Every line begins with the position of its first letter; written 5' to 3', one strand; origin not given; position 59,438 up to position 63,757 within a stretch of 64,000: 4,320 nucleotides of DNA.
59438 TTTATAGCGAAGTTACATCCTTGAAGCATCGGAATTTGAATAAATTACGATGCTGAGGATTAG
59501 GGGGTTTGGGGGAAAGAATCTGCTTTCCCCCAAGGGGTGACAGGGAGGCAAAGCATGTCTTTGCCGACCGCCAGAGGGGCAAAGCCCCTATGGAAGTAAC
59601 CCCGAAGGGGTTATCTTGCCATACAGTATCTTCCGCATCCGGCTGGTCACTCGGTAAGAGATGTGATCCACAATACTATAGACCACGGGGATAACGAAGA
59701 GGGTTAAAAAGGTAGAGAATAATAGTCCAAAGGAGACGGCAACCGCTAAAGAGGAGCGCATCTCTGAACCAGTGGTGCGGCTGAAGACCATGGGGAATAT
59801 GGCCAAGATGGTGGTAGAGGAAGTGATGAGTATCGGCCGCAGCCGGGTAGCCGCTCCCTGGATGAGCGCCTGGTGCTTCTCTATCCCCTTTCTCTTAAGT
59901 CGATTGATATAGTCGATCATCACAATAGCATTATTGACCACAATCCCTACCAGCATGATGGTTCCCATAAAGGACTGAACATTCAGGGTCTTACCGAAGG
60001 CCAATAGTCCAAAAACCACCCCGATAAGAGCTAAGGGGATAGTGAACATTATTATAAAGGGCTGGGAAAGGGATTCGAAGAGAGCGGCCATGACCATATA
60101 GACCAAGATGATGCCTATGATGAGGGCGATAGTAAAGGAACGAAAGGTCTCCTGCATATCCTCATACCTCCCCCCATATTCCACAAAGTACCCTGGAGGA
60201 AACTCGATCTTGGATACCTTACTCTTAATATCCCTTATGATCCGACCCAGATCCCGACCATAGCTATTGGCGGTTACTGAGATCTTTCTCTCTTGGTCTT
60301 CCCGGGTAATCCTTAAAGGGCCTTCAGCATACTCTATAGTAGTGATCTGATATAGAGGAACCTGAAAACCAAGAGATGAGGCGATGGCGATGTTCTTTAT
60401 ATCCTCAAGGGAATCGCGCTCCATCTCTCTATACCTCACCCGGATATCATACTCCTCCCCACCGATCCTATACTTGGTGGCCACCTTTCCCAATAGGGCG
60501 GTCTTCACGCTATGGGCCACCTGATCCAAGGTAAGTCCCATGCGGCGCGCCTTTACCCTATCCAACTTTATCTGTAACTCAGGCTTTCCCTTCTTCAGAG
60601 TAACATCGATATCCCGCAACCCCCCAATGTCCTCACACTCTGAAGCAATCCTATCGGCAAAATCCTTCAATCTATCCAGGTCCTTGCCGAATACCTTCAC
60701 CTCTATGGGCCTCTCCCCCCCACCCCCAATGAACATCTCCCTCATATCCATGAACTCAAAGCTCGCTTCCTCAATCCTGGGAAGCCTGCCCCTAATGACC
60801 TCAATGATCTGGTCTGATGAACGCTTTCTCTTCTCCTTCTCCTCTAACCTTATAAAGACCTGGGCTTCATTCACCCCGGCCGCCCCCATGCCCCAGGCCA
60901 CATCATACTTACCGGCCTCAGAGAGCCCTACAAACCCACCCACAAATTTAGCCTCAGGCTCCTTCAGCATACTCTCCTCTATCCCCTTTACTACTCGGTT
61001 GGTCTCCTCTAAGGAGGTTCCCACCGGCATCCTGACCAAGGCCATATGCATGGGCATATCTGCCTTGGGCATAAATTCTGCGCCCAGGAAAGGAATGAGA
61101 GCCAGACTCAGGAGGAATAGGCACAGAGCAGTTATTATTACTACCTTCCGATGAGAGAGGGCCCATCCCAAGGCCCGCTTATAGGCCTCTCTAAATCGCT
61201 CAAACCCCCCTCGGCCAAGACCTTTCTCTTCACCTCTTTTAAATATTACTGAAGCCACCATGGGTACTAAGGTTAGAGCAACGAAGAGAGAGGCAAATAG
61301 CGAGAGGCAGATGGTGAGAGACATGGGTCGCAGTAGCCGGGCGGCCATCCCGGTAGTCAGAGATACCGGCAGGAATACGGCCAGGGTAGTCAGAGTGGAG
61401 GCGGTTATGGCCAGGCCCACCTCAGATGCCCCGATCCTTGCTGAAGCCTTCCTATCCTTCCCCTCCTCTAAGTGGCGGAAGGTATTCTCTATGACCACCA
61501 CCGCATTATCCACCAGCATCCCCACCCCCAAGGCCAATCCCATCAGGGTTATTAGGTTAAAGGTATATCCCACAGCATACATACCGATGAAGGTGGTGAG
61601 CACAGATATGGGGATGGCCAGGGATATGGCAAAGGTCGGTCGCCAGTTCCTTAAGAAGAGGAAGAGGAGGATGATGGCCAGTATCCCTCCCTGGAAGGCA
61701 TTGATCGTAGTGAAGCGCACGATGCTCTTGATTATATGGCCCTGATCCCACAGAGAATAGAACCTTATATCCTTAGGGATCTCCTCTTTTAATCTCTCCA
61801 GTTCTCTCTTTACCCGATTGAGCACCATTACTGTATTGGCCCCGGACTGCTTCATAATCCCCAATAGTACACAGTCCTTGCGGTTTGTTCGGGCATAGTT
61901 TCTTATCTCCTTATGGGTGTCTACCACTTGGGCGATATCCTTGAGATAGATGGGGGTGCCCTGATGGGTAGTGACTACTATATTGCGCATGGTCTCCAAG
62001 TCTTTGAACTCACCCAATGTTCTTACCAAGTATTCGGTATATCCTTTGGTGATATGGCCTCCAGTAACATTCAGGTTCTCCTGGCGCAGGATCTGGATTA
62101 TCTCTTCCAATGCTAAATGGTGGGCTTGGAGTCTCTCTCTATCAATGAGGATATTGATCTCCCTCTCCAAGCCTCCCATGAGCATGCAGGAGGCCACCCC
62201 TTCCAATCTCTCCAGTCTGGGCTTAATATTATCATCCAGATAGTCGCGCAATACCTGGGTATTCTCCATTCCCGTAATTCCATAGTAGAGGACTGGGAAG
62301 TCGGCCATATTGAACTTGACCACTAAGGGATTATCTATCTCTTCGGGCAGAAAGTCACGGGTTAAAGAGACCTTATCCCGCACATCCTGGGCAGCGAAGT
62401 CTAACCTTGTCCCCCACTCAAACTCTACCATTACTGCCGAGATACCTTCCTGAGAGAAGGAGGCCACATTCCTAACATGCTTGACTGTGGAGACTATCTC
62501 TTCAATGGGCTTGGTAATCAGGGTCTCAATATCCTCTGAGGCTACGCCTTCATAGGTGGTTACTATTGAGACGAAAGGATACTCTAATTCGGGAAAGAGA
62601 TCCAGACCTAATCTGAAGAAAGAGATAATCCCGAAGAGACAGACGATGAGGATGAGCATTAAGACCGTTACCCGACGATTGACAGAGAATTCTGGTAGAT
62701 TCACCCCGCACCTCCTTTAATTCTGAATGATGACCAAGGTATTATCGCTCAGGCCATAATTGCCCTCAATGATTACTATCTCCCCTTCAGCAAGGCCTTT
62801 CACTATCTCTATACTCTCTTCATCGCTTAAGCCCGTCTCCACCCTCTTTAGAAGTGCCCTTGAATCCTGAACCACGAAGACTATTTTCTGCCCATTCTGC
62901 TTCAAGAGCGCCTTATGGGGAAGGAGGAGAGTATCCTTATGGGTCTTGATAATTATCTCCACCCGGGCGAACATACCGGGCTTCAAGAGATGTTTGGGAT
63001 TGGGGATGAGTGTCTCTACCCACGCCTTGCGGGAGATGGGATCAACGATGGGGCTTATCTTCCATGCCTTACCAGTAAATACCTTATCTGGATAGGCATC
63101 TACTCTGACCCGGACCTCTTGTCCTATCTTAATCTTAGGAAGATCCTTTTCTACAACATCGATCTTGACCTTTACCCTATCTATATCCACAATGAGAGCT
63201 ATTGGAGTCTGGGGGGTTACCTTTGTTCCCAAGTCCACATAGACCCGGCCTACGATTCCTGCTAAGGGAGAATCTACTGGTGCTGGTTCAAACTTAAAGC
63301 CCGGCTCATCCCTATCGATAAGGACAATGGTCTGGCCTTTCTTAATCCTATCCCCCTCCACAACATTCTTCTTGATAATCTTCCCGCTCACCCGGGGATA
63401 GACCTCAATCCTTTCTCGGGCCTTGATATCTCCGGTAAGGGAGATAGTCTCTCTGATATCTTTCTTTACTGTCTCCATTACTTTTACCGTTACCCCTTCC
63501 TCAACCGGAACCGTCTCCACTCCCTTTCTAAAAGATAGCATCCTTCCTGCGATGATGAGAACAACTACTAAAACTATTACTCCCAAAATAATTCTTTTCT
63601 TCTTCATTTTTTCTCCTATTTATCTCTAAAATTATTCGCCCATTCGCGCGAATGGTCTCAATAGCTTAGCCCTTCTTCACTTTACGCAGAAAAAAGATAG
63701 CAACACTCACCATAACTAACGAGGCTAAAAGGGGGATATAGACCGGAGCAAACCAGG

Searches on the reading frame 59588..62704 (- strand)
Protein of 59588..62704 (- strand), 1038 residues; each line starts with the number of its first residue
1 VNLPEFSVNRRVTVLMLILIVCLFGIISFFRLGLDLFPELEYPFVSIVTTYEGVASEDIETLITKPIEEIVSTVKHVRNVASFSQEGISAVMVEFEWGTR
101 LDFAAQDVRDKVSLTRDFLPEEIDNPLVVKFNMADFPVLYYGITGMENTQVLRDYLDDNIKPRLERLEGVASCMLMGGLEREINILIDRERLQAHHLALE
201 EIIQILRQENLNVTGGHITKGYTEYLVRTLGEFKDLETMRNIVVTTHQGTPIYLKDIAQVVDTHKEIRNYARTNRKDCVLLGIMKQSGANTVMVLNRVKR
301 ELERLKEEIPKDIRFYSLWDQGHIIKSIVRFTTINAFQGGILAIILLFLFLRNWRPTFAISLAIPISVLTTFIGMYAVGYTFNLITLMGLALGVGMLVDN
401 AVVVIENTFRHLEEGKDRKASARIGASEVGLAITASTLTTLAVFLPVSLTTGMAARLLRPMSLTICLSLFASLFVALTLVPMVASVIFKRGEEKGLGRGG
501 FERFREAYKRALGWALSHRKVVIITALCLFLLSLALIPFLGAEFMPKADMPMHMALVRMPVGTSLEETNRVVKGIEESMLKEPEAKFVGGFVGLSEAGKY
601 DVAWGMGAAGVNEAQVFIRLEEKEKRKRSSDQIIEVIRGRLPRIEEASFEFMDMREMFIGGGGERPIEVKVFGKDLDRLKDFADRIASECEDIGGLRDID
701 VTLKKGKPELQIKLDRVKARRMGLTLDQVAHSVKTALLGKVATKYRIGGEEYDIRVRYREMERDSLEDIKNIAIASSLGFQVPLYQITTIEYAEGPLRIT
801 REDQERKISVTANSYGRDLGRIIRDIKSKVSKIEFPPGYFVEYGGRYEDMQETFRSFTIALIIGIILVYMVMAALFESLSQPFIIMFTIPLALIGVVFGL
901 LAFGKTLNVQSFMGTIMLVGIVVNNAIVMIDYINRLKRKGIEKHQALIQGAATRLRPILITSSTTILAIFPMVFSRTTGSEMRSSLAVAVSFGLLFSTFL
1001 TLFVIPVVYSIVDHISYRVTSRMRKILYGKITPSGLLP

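Call 49: search_protein_families(library=pfam, proteins=[window:59588-62704:-], max_evalue=0.001)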
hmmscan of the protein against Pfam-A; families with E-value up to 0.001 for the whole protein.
window:59588-62704:- (1038 aa): 2 families
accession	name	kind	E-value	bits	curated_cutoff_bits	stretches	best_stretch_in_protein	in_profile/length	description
PF00873.25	ACR_tran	-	1.7e-266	887.3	28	1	5-1012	3-1020/1021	AcrB/AcrD/AcrF family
PF03176.21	MMPL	-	6.8e-15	55.3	20.5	2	821-1011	105-301/333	MMPL family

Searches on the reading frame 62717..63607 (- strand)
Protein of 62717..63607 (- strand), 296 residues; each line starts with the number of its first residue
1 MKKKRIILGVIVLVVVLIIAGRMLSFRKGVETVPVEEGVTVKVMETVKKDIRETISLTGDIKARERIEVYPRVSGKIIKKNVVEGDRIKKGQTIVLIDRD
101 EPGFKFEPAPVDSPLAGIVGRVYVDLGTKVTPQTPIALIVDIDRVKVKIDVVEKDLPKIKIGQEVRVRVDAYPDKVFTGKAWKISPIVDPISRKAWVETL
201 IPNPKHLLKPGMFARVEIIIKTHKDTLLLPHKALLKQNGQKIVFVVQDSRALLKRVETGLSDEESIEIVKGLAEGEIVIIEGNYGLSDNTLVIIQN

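Call 78: search_protein_families(library=pfam, proteins=[window:62717-63607:-], max_evalue=0.00001)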
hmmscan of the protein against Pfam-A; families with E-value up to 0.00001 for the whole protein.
window:62717-63607:- (296 aa): 2 families
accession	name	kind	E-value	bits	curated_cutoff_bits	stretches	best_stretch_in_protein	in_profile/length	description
PF16576.10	HlyD_D23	-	1.3e-30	106.7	30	1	109-214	109-214/214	Barrel-sandwich domain of CusB or HlyD membrane-fusion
PF13437.12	HlyD_3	-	1.9e-15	57.9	22.2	1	111-211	2-106/106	HlyD family secretion protein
